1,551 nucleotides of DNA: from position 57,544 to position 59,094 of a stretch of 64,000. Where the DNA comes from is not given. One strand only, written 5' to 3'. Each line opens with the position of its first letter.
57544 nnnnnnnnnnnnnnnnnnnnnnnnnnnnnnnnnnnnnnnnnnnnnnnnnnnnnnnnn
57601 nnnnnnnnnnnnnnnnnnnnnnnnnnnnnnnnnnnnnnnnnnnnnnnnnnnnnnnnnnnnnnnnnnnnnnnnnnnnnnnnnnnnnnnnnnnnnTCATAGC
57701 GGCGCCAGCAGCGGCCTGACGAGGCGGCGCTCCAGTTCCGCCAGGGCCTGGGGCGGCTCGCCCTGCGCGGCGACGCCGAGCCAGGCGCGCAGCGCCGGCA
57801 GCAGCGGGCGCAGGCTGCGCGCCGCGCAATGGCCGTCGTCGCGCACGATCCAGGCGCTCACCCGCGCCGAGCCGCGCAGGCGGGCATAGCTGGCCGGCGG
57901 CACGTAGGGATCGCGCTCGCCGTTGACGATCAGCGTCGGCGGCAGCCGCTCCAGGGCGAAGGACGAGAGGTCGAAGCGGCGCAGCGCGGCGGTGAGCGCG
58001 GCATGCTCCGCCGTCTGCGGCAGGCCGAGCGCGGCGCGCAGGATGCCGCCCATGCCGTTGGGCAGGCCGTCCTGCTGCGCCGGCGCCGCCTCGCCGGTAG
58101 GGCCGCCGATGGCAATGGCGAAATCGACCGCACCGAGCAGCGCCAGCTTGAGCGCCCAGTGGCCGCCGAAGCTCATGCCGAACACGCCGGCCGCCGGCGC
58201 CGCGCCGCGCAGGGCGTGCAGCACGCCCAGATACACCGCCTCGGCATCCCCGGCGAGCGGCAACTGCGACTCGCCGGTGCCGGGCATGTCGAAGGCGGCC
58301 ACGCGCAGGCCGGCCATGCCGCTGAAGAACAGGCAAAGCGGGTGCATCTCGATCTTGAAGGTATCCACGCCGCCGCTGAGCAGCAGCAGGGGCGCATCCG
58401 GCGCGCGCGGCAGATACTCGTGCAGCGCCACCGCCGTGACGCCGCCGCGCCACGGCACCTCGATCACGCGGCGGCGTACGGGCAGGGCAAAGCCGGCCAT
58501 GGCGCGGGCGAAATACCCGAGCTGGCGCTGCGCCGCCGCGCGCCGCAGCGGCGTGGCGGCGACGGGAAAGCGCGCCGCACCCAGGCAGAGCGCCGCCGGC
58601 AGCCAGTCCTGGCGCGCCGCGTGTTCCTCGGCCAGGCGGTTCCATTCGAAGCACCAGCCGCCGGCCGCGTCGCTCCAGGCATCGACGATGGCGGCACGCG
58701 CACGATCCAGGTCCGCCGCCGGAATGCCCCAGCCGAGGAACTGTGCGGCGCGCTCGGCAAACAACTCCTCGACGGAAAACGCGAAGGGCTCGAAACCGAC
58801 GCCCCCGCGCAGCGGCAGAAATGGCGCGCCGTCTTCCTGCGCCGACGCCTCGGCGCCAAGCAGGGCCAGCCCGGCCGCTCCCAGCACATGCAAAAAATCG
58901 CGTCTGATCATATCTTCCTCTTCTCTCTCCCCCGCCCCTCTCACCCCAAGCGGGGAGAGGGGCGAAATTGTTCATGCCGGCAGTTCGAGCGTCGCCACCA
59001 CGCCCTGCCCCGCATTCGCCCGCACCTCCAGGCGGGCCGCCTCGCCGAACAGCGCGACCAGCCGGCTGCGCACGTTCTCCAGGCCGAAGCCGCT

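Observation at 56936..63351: Self-contained LytS/LytTR cassette: reductase, DUF2269, 2TM, micro-peptide, ABC exporter and Tat hydrolase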

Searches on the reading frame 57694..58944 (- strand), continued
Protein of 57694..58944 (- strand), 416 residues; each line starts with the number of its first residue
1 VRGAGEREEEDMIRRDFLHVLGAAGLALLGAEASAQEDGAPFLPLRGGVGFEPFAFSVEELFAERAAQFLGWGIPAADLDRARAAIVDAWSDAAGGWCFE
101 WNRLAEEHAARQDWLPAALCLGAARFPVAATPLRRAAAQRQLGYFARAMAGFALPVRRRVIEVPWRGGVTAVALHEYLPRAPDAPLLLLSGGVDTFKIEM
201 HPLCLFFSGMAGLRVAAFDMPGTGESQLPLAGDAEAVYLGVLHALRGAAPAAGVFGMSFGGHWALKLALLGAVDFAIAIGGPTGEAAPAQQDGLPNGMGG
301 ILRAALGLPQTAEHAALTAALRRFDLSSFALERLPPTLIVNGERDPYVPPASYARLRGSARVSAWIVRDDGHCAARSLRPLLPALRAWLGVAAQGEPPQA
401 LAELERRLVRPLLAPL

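Call 71: fold_search(model_id=the predicted structure, library=pdb)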
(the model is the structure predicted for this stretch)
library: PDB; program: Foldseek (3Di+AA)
matches with E <= 10: 1697; with E <= 0.001: 1071
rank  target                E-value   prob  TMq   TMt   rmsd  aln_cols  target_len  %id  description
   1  4ywf                  1.0e-19  1.00  0.65  0.80   4.5       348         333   24  AbyA5 (released 2016-06-29)
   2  5no5_A                1.1e-19  1.00  0.68  0.80   3.7       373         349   24  AbyA5 Wildtype (released 2018-05-16)
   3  4i4c_A                5.4e-19  1.00  0.70  0.72   3.9       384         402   19  Crystal structure of the protein frsA complexed with unknown ligand (released 2013-10-09)
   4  4i4c_B                1.2e-18  1.00  0.68  0.71   4.3       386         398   20  Crystal structure of the protein frsA complexed with unknown ligand (released 2013-10-09)
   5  3our_C                1.7e-18  1.00  0.68  0.72   3.4       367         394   20  Crystal structure of complex between EIIA and a novel pyruvate decarboxylase (released 2011-06-01)
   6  3our_A                4.5e-18  1.00  0.67  0.71   4.2       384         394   19  Crystal structure of complex between EIIA and a novel pyruvate decarboxylase (released 2011-06-01)
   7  2jbw_C                4.5e-18  1.00  0.65  0.75   4.0       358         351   21  Crystal Structure of the 2,6-dihydroxy-pseudo-oxynicotine Hydrolase. (released 2007-01-04)
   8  2jbw_B                4.7e-18  1.00  0.68  0.77   3.8       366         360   20  Crystal Structure of the 2,6-dihydroxy-pseudo-oxynicotine Hydrolase. (released 2007-01-04)
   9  3mve_B                9.9e-18  1.00  0.67  0.70   4.5       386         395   20  Crystal structure of a novel pyruvate decarboxylase (released 2011-05-18)
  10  2jbw_A                1.7e-17  1.00  0.67  0.76   3.8       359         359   21  Crystal Structure of the 2,6-dihydroxy-pseudo-oxynicotine Hydrolase. (released 2007-01-04)
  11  2jbw_D                2.0e-17  1.00  0.65  0.75   3.9       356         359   21  Crystal Structure of the 2,6-dihydroxy-pseudo-oxynicotine Hydrolase. (released 2007-01-04)
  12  3mve_A                2.6e-17  1.00  0.69  0.72   4.0       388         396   19  Crystal structure of a novel pyruvate decarboxylase (released 2011-05-18)
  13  3our_E                4.6e-17  1.00  0.68  0.71   4.1       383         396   20  Crystal structure of complex between EIIA and a novel pyruvate decarboxylase (released 2011-06-01)
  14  8qd8_A                1.4e-16  1.00  0.63  0.63   5.2       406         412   17  Wdyg1p in complex with 1,3-Dihydroxynaphthalene (released 2024-03-13)
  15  8qd7_B                1.5e-16  1.00  0.56  0.56   7.3       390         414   18  Wdyg1p from W. dermatitidis catalyzes polyketide shortening in the biosynthesis of DHN-melanin (released 2024-03-13)
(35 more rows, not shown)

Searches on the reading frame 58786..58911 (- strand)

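Call 59: search_protein_families(library=pfam, proteins=[window:58786-58911:-], max_evalue=10)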
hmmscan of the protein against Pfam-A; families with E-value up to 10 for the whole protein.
seq(42 aa): 1 family
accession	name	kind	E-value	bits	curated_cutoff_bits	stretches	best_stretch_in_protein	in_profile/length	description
PF10518.14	TAT_signal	-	0.021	15.2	22.7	1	3-18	4-19/21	TAT (twin-arginine translocation) pathway signal sequence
